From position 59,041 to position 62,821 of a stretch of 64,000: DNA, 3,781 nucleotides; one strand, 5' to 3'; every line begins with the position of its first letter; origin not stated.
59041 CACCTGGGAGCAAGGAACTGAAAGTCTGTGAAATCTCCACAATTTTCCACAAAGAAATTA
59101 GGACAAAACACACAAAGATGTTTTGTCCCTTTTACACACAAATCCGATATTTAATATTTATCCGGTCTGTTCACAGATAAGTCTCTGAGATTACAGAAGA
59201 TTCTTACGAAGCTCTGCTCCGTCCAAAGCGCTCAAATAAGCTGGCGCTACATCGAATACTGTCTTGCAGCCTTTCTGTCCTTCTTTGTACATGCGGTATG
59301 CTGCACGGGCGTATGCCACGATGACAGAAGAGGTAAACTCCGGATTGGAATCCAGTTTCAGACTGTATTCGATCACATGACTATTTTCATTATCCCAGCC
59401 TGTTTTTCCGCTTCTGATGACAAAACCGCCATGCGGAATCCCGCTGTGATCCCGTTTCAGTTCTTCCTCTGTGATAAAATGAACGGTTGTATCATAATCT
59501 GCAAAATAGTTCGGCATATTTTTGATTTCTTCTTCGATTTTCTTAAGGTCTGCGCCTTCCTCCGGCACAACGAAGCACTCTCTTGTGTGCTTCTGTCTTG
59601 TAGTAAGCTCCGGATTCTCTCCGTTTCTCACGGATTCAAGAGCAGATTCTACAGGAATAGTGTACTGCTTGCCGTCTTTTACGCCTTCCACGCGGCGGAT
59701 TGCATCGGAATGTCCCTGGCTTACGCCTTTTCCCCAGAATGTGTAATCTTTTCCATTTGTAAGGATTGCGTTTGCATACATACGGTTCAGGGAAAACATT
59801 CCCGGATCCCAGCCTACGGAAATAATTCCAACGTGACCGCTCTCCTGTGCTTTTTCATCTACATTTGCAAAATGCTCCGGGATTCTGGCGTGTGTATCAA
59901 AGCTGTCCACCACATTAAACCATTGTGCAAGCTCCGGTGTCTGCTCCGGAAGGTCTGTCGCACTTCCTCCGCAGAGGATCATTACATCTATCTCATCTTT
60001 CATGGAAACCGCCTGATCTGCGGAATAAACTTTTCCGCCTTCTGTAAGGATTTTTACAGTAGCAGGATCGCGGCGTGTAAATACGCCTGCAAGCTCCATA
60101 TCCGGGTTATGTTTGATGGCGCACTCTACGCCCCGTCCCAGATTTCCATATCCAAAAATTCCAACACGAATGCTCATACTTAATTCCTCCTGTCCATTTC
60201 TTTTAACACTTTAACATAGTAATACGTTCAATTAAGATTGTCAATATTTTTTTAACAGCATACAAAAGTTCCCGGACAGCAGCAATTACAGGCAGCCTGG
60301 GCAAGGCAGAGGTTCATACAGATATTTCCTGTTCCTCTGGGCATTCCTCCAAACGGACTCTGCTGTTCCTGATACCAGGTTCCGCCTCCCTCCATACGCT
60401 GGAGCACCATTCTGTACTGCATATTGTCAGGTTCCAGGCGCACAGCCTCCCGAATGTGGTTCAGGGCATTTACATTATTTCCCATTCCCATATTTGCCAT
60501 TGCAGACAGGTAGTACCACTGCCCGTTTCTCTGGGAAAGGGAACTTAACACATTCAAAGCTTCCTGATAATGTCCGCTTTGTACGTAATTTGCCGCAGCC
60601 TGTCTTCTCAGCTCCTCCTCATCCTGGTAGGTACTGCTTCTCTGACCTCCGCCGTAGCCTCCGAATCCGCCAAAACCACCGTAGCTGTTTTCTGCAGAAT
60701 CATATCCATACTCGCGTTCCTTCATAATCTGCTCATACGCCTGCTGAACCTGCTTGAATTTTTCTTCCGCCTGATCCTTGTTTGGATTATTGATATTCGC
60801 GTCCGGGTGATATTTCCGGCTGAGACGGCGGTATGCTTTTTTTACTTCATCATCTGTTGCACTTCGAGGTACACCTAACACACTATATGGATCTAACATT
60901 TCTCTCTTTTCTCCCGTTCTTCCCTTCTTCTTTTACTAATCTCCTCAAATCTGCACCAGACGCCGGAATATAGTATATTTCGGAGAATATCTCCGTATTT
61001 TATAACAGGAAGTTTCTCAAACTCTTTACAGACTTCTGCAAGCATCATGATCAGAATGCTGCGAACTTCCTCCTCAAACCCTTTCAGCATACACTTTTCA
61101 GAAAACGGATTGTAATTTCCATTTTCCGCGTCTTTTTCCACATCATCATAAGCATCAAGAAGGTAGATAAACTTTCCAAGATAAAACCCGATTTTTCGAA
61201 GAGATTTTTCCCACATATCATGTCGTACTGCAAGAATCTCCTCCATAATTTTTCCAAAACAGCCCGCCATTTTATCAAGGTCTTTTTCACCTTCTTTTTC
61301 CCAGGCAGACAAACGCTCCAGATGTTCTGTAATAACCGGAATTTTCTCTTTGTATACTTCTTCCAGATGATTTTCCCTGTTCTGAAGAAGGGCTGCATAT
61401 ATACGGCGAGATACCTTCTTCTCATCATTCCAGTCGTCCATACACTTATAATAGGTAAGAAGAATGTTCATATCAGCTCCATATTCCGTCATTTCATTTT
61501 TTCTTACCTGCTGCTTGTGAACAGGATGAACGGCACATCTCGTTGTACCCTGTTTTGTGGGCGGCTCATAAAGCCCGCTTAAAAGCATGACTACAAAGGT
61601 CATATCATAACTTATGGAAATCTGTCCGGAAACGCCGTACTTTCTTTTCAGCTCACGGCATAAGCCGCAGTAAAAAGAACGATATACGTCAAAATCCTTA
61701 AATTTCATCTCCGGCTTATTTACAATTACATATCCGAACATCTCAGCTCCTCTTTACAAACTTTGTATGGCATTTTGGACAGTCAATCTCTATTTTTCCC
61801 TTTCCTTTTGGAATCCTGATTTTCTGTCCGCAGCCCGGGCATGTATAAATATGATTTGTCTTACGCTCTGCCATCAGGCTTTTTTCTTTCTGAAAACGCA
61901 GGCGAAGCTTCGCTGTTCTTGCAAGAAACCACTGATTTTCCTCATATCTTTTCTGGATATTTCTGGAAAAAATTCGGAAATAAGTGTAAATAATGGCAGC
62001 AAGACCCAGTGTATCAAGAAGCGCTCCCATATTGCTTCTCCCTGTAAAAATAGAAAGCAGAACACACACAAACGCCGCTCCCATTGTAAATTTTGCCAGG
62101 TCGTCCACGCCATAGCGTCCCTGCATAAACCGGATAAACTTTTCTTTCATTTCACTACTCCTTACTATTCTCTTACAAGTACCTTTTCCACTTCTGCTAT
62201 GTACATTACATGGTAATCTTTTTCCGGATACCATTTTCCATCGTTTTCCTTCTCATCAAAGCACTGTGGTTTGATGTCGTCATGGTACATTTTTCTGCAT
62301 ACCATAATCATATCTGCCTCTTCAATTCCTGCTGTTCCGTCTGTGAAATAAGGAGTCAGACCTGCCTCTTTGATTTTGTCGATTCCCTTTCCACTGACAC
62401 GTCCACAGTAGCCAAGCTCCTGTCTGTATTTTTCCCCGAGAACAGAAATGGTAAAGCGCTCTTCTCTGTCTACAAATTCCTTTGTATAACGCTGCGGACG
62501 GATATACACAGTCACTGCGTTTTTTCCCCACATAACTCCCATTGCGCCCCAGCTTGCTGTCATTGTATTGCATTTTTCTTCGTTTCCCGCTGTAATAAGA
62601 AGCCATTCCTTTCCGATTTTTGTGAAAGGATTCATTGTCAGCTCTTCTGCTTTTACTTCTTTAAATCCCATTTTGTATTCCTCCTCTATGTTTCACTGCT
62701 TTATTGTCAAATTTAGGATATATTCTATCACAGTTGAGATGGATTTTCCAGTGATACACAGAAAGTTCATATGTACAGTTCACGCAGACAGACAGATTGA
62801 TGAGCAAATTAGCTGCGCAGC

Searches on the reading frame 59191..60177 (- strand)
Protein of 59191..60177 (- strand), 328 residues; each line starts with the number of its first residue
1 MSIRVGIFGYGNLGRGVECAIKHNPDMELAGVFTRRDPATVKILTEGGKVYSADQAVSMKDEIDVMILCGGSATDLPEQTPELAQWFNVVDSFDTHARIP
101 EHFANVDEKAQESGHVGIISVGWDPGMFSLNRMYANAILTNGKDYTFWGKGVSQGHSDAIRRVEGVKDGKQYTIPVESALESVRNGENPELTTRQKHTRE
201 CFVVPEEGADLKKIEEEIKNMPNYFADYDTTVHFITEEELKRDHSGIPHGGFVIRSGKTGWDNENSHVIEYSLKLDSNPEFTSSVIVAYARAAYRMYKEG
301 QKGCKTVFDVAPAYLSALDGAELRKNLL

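Call 54: search_protein_families(library=pfam, proteins=[window:59191-60177:-], max_evalue=0.00001)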
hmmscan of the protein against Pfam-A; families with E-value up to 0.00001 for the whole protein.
window:59191-60177:- (328 aa): 1 family
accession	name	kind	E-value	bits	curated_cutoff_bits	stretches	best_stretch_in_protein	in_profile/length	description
PF16654.10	DAPDH_C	-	1.3e-82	275.6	30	1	122-277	1-154/154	Diaminopimelic acid dehydrogenase C-terminal domain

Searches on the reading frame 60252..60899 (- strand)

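Call 54: search_protein_families(library=pfam, proteins=[window:60252-60899:-], max_evalue=0.00001)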
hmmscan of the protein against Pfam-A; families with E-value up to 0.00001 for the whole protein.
window:60252-60899:- (215 aa): 1 family
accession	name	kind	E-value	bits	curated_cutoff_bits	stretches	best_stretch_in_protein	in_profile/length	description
PF00226.36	DnaJ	-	8.9e-21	74.2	27.8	1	3-61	1-56/63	DnaJ domain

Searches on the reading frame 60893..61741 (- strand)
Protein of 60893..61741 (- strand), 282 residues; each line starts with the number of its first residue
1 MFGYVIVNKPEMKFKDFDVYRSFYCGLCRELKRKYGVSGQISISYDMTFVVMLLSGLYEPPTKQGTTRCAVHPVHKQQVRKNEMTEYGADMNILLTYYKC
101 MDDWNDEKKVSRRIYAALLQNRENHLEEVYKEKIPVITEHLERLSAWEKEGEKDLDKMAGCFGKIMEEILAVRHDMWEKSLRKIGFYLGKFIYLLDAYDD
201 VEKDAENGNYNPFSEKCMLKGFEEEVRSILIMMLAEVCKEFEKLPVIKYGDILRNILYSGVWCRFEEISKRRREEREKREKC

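Call 54: search_protein_families(library=pfam, proteins=[window:60893-61741:-], max_evalue=0.00001)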
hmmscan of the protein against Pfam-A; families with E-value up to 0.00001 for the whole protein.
window:60893-61741:- (282 aa): 1 family
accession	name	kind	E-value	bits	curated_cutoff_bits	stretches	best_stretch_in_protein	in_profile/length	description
PF18937.5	DUF5685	-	6.9e-109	363.9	26.7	1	1-266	1-271/272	Family of unknown function (DUF5685)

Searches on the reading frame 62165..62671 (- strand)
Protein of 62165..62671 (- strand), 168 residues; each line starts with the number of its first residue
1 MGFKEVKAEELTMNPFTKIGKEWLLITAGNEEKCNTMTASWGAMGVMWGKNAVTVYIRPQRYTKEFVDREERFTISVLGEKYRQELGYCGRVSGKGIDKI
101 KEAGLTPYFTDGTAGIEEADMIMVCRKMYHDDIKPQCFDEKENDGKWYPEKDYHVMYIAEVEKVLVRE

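Call 54: search_protein_families(library=pfam, proteins=[window:62165-62671:-], max_evalue=0.00001)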
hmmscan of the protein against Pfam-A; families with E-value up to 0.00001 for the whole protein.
window:62165-62671:- (168 aa): 1 family
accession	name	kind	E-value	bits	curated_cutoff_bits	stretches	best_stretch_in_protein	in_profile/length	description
PF01613.24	Flavin_Reduct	-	1.9e-12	48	27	1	23-167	8-134/153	Flavin reductase like domain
